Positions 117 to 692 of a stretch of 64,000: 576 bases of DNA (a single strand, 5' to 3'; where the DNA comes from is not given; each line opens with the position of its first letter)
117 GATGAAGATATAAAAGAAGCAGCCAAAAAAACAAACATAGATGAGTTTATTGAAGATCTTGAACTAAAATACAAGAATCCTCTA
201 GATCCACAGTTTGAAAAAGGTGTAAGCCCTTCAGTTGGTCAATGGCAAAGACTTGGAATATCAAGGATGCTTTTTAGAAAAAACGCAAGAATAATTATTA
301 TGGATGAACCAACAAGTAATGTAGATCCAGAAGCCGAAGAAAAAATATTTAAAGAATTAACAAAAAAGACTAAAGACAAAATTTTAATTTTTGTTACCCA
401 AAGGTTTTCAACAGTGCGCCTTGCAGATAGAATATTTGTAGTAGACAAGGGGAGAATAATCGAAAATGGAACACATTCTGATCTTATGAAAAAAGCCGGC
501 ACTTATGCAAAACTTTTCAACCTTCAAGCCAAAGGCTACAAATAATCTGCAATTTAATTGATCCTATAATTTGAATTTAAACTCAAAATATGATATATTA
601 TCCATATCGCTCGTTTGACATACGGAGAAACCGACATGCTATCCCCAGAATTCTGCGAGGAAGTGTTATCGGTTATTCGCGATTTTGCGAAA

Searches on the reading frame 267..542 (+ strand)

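Call 6: search_protein_families(library=pfam, proteins=[window:267-542:+], max_evalue=1)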
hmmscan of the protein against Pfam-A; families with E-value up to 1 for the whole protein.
window:267-542:+ (92 aa): 4 families
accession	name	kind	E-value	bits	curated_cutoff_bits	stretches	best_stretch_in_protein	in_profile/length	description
PF13304.12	AAA_21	-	0.025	15.1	27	1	6-44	258-297/304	AAA domain, putative AbiEii toxin, Type IV TA system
PF01251.23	Ribosomal_S7e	-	0.039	14.1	33.5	1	4-46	51-93/182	Ribosomal protein S7e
PF01989.23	AcnX_swivel_put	-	0.07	13.4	27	1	33-51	24-42/80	Aconitase X swivel domain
PF02463.25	SMC_N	-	0.075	12.9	40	1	5-61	157-213/220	RecF/RecN/SMC N terminal domain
